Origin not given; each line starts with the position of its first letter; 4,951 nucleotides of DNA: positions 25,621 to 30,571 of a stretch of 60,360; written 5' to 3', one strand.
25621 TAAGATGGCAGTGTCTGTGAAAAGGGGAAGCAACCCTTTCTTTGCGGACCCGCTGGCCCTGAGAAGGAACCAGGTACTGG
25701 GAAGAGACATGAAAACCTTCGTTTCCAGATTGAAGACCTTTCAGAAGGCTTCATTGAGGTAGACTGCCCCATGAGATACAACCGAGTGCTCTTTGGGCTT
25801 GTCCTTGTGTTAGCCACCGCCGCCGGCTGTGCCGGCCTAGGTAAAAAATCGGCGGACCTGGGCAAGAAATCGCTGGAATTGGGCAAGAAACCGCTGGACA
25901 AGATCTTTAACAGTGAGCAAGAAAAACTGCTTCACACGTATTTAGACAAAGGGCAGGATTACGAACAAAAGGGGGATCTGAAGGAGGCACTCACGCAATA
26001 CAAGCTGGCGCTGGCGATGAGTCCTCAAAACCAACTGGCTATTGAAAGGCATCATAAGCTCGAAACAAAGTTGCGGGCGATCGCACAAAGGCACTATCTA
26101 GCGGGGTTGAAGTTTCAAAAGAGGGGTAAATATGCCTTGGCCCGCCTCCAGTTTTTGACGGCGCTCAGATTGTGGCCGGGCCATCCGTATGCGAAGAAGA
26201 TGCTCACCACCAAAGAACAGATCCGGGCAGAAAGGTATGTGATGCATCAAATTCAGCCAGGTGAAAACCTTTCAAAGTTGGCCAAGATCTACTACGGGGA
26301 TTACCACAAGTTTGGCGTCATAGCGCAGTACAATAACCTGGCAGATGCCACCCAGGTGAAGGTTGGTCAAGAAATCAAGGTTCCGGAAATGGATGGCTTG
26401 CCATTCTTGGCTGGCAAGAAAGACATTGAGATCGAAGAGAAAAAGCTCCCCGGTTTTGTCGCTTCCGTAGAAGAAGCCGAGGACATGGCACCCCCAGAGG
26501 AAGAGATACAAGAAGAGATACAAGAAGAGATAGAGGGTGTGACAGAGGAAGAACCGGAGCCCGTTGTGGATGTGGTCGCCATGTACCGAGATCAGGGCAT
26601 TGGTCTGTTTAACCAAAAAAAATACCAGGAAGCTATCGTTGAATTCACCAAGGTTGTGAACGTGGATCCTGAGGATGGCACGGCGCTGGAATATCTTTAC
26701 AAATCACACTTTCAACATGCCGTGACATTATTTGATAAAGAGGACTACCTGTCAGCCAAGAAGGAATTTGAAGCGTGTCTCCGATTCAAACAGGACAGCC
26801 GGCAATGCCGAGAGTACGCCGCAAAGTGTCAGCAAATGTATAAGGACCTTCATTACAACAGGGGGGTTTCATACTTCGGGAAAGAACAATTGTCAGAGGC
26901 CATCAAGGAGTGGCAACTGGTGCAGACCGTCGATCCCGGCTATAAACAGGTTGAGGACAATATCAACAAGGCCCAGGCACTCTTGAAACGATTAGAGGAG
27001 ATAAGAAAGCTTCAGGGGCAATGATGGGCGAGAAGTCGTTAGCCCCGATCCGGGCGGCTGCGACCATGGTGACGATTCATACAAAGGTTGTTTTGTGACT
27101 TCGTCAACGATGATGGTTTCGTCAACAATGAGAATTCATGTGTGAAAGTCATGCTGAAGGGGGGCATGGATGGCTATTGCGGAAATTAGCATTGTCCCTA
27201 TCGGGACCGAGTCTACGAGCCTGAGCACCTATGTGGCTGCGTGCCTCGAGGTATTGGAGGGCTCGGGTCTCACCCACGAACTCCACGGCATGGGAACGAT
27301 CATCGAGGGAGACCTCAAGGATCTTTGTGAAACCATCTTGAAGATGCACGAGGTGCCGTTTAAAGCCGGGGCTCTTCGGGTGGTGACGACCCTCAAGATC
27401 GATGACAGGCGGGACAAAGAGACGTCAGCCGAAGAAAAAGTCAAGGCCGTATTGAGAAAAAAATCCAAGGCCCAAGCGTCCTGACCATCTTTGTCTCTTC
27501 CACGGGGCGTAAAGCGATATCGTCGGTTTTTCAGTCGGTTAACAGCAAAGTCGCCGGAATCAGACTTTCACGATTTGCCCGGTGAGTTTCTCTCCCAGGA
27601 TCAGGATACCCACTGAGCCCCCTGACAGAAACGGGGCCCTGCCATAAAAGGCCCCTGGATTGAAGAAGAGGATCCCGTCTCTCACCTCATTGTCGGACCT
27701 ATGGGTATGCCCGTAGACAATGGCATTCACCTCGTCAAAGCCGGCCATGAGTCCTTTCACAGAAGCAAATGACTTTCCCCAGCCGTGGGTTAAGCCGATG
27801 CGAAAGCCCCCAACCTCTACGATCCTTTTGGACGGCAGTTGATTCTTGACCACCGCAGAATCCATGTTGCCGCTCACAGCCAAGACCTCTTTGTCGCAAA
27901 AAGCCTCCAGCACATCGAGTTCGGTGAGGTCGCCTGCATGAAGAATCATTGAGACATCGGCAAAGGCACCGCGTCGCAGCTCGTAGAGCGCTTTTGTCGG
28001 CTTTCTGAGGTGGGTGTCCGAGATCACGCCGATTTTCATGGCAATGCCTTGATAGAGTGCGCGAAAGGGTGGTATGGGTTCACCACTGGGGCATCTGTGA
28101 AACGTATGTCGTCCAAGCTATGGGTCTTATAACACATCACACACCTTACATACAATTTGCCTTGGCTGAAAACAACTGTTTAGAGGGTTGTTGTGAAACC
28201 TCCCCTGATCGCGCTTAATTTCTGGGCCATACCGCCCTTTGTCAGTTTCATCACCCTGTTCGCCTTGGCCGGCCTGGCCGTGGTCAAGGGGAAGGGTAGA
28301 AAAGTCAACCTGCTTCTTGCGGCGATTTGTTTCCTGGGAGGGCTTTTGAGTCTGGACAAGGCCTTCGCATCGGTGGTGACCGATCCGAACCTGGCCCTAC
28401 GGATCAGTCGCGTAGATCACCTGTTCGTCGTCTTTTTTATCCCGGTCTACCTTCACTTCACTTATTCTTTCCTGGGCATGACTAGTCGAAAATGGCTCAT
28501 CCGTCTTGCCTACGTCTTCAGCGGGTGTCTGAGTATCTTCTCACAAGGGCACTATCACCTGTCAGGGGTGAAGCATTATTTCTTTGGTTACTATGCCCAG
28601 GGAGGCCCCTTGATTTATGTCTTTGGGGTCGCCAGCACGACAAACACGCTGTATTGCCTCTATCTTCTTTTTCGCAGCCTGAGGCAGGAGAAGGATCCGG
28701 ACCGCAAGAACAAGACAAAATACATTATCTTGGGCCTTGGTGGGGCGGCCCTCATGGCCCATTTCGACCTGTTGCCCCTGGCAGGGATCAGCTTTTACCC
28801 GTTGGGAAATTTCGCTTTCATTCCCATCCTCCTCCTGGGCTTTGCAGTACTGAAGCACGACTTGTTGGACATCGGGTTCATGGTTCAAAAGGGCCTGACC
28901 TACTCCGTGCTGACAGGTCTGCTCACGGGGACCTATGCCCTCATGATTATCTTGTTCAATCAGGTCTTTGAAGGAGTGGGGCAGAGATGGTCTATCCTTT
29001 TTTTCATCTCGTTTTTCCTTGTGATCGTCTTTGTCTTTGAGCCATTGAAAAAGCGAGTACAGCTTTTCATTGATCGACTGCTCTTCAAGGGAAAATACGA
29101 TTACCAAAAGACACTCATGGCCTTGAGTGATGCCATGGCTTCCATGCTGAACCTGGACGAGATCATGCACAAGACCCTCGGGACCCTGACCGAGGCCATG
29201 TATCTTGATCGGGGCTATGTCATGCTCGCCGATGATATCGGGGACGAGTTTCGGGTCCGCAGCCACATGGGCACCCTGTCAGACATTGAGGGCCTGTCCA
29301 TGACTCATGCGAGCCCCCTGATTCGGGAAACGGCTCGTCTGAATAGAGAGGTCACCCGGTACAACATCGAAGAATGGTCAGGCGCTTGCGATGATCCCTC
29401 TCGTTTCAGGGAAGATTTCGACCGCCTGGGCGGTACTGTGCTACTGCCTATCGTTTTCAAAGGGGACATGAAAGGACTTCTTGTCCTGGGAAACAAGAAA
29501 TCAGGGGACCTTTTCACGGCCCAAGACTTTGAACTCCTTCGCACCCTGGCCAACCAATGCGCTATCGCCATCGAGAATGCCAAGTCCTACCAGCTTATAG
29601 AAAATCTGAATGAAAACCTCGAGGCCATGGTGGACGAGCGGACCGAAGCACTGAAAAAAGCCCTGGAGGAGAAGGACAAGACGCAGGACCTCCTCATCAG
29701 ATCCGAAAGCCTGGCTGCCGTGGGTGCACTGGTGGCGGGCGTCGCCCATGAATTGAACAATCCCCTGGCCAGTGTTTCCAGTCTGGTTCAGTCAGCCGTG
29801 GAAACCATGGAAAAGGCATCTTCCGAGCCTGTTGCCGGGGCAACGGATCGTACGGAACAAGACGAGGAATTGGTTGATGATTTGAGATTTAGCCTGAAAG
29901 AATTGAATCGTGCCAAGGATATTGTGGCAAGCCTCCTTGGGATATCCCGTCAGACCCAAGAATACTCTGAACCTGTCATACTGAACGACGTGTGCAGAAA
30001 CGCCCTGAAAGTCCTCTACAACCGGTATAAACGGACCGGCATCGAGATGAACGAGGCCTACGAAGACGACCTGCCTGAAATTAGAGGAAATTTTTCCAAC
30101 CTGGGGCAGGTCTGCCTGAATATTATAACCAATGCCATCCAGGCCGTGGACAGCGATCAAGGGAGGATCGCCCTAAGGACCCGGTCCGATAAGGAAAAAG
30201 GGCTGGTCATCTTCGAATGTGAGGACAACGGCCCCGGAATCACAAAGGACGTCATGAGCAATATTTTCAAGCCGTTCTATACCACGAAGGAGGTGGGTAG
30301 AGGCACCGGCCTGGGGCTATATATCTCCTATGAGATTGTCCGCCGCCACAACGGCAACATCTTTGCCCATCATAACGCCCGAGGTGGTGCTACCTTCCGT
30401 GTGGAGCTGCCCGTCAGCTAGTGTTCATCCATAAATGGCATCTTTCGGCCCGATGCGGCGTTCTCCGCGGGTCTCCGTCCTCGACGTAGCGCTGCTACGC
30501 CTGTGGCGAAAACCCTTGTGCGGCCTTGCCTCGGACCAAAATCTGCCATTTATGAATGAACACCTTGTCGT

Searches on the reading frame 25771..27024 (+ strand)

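Call 44: search_protein_families(library=pfam, proteins=[window:25771-27024:+], max_evalue=0.00001)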
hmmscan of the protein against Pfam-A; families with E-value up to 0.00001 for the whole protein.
window:25771-27024:+ (417 aa): 7 families
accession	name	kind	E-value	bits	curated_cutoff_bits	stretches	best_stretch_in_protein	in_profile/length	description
PF07719.23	TPR_2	-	6.7e-18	63.7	27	0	57-87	4-34/34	Tetratricopeptide repeat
PF00515.34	TPR_1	-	4e-14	52.2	27.8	0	57-87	4-34/34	Tetratricopeptide repeat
PF13181.12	TPR_8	-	1.2e-10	41.1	25.7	0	55-87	2-34/34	Tetratricopeptide repeat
PF13414.12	TPR_11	-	9e-09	35.3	26.8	0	61-87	1-27/42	TPR repeat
PF13432.12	TPR_16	-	3.3e-08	34.3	32.7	0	109-142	1-34/65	Tetratricopeptide repeat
PF13428.12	TPR_14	-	6.4e-07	29.9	23.5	0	56-93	3-40/44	Tetratricopeptide repeat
PF13424.12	TPR_12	-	6e-06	26.8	30.1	0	45-85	36-76/77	Tetratricopeptide repeat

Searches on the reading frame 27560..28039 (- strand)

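Call 44: search_protein_families(library=pfam, proteins=[window:27560-28039:-], max_evalue=0.00001)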
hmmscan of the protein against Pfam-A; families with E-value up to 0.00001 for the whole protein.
window:27560-28039:- (159 aa): 2 families
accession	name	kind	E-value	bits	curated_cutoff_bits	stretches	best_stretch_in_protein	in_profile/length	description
PF12850.12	Metallophos_2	-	5.6e-32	111.3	27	1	1-134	1-138/154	Calcineurin-like phosphoesterase superfamily domain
PF00149.33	Metallophos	-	5.1e-07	30.8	21.5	0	1-87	1-116/191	Calcineurin-like phosphoesterase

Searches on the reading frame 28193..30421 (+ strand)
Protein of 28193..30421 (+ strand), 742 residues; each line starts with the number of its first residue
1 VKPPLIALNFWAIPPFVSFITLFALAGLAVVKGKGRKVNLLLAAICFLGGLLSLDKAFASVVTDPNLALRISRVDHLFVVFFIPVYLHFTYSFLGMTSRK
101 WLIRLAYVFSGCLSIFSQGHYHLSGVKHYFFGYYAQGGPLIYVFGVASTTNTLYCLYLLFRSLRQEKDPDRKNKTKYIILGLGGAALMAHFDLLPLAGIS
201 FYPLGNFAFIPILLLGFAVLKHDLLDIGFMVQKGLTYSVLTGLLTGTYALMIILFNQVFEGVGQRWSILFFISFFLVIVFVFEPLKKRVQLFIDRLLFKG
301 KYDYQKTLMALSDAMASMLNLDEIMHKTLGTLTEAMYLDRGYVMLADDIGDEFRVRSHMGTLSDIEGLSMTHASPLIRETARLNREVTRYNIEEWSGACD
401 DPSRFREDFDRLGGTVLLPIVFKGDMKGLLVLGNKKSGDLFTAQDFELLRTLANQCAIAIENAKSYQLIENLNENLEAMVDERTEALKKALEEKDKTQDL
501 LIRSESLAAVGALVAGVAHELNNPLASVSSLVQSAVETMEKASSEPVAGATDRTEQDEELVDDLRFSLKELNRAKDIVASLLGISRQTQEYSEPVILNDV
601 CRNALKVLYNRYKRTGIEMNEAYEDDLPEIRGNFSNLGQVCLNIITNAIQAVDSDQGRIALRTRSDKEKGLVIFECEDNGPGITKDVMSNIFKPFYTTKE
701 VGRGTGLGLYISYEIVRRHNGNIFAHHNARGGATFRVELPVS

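Call 44: search_protein_families(library=pfam, proteins=[window:28193-30421:+], max_evalue=0.00001)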
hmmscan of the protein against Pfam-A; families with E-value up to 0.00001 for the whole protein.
window:28193-30421:+ (742 aa): 6 families
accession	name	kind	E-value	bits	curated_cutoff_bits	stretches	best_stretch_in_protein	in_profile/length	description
PF02518.31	HATPase_c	-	2.1e-23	83.3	26.4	1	636-741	5-109/111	Histidine kinase-, DNA gyrase B-, and HSP90-like ATPase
PF13185.12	GAF_2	-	4.8e-11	43.5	28.6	1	320-461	3-136/136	GAF domain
PF13492.12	GAF_3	-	6.8e-11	43.1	27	1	320-462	1-129/129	GAF domain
PF16927.11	HisKA_7TM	-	4.5e-10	40.2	28.6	1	16-227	3-222/224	N-terminal 7TM region of histidine kinase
PF01590.32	GAF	-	4.4e-08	34.2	22.4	1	320-460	1-133/133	GAF domain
PF00512.31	HisKA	-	1.9e-07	31.5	26.9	1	511-589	3-65/66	His Kinase A (phospho-acceptor) domain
